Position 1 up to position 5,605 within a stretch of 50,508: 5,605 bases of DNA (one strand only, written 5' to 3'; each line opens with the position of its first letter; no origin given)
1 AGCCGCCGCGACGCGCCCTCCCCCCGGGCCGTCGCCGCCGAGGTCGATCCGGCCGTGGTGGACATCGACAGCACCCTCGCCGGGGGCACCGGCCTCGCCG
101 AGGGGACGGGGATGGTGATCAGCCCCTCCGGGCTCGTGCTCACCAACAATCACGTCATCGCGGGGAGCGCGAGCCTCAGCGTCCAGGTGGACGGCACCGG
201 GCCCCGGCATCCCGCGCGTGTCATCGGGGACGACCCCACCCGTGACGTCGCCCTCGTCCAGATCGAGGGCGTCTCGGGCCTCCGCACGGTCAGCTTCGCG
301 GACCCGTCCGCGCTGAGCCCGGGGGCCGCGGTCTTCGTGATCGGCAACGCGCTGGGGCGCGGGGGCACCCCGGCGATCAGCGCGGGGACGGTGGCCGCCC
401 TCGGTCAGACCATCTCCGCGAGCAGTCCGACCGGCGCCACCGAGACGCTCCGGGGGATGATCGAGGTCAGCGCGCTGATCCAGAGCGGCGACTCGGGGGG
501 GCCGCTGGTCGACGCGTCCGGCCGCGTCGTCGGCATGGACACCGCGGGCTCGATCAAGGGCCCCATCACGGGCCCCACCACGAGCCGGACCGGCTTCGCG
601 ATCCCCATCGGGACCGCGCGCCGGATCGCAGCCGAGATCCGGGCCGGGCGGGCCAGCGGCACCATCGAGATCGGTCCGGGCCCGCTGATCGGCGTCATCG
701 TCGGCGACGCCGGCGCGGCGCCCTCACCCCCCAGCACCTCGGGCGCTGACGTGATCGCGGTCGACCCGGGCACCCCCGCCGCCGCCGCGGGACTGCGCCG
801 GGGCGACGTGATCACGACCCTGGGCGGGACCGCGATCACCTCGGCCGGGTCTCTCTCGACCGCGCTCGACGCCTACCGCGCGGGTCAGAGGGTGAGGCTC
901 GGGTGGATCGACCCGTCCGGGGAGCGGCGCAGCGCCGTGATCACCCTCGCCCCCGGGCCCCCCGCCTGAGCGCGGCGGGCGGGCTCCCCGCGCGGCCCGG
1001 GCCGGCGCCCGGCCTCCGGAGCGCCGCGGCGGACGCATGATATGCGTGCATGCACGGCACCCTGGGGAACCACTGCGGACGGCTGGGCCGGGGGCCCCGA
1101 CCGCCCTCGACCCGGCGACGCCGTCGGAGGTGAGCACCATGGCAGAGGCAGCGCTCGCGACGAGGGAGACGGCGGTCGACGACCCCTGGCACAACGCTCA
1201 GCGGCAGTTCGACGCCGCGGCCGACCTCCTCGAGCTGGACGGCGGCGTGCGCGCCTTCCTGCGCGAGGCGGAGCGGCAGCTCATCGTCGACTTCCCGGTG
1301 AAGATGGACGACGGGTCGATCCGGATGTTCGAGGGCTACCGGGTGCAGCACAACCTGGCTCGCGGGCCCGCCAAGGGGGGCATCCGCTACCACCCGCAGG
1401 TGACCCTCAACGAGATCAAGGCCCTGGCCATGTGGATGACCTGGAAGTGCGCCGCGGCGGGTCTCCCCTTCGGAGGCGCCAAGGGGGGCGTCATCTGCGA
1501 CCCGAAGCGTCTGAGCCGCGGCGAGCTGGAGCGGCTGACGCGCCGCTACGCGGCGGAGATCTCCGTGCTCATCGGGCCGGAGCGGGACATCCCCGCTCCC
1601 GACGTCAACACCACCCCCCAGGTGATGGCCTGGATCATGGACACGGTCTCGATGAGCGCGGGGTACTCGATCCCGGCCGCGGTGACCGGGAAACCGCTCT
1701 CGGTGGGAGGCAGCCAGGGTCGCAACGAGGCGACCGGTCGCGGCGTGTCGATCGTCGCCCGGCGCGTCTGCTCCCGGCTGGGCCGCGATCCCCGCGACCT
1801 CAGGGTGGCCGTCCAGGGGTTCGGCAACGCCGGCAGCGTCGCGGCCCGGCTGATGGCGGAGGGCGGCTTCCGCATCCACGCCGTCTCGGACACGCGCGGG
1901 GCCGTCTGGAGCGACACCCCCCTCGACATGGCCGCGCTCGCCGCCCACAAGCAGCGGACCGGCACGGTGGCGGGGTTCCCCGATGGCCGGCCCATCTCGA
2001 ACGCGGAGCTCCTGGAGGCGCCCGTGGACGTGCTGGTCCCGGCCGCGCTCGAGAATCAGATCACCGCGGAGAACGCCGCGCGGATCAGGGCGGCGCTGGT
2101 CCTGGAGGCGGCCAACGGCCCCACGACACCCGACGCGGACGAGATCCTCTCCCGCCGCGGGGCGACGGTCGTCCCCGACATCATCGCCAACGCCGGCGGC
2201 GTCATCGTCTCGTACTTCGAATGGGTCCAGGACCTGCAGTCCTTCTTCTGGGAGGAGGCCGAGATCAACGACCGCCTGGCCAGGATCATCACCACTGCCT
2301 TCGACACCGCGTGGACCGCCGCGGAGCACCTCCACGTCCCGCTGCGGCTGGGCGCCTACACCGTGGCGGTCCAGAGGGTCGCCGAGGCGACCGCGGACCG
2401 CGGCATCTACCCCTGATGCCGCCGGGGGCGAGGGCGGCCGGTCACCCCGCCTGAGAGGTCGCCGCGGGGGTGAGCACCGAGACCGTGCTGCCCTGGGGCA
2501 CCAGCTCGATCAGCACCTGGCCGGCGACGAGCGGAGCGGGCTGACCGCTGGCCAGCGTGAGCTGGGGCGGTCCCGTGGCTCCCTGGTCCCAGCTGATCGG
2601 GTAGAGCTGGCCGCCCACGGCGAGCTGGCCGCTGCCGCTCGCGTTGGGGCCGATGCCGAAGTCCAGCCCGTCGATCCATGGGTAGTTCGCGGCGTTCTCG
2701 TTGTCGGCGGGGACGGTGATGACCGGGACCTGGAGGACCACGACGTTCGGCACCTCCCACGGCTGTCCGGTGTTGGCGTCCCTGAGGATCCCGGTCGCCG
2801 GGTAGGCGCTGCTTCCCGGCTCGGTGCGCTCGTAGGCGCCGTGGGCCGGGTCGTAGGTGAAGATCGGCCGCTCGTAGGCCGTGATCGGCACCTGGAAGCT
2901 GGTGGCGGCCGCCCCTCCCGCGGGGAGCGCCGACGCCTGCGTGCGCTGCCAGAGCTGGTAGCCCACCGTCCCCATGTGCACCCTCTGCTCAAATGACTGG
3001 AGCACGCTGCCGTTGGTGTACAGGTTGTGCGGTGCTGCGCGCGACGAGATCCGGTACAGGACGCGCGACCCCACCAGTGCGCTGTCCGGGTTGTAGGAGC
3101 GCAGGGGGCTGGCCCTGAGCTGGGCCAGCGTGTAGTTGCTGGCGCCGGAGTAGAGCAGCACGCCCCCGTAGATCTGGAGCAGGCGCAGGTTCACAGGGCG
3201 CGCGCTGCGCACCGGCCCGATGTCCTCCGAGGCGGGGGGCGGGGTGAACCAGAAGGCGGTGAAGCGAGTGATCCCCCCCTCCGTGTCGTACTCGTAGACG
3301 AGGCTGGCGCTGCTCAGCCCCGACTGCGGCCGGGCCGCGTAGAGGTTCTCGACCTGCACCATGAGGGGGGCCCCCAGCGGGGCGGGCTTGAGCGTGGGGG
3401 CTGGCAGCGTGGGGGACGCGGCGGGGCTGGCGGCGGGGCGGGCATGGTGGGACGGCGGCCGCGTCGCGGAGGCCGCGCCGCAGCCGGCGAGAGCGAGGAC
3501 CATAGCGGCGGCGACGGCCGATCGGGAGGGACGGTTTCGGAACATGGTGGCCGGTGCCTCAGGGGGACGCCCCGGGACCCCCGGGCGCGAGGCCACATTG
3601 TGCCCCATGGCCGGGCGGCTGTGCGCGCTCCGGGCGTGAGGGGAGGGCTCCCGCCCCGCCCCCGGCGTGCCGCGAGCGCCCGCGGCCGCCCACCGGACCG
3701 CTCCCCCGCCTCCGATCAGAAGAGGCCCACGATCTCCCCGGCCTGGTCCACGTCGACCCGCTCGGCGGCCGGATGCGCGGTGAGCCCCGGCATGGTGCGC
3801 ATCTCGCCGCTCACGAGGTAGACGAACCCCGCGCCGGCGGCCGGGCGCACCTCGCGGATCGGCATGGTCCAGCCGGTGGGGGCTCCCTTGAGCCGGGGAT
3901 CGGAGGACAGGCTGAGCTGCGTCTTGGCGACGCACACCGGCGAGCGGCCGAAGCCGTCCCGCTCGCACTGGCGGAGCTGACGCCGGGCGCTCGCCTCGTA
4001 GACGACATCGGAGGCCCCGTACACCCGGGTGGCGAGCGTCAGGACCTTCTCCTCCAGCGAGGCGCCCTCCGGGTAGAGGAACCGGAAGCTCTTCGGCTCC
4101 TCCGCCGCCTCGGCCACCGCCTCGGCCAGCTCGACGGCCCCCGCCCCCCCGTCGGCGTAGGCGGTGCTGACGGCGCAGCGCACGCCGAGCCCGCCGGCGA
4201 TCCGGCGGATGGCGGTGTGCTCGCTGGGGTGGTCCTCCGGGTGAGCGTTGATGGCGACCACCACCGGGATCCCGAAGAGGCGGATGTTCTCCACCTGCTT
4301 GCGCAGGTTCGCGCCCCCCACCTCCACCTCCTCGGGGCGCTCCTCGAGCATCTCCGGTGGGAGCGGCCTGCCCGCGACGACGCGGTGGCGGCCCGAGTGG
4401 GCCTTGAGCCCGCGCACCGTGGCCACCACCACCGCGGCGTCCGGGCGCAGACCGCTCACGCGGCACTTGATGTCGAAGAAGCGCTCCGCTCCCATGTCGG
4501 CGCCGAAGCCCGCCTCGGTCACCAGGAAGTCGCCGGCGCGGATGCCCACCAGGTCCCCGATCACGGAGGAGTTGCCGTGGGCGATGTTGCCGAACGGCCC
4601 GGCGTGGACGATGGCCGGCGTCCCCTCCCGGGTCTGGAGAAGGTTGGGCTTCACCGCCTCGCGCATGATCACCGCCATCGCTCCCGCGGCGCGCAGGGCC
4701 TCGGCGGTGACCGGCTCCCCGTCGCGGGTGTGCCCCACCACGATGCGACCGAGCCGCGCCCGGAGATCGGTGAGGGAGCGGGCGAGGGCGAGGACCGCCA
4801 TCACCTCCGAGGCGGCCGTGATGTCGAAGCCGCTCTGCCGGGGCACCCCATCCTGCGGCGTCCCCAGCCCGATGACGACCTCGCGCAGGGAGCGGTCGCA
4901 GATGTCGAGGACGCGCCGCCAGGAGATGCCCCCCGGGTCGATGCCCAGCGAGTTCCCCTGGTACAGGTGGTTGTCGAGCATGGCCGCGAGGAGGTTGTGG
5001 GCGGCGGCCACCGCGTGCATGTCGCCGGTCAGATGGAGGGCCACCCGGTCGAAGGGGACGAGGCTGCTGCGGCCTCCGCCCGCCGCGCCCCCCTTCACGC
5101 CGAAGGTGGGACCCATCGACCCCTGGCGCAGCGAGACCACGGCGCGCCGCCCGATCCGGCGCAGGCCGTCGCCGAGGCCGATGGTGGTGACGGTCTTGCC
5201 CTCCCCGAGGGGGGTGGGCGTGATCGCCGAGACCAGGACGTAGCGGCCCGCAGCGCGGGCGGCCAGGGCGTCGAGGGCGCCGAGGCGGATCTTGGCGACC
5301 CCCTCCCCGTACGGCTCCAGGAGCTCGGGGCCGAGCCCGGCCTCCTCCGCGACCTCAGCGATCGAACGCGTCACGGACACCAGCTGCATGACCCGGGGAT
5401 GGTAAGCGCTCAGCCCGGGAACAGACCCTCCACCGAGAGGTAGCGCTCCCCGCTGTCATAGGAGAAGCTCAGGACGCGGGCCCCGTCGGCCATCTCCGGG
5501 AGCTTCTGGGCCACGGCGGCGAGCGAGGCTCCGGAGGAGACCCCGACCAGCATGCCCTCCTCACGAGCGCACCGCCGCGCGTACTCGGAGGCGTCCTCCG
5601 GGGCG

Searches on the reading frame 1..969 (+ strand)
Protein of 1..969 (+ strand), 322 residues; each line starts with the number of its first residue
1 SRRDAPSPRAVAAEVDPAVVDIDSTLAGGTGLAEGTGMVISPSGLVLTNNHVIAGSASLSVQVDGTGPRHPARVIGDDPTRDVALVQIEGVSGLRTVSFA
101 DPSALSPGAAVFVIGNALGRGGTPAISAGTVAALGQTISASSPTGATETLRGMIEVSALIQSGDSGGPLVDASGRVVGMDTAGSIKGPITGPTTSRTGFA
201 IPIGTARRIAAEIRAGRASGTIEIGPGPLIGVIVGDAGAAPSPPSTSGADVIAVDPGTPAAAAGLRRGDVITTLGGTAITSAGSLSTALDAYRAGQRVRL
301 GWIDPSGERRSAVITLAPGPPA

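Call 35: search_protein_families(library=pfam, proteins=[window:1-969:+], max_evalue=0.00001)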
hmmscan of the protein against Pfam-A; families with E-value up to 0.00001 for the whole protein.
window:1-969:+ (322 aa): 4 families
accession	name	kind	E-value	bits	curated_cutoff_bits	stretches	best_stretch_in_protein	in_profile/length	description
PF13365.12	Trypsin_2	-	6e-29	102.1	27.6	1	35-179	1-144/144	Trypsin-like peptidase domain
PF00089.32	Trypsin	-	3.2e-11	43.9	20.6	1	36-186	28-199/220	Trypsin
PF17820.7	PDZ_6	-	5.9e-10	39.2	27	1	252-300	3-50/54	PDZ domain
PF13180.12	PDZ_2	-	9.5e-10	39.1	27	1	246-301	11-66/80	PDZ domain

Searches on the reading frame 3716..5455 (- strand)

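Call 35: search_protein_families(library=pfam, proteins=[window:3716-5455:-], max_evalue=0.00001)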
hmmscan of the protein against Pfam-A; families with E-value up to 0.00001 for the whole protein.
window:3716-5455:- (579 aa): 1 family
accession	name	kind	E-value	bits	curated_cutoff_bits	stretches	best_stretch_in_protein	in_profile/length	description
PF01268.25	FTHFS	-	3e-230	765.6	27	1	29-579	12-556/556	Formate--tetrahydrofolate ligase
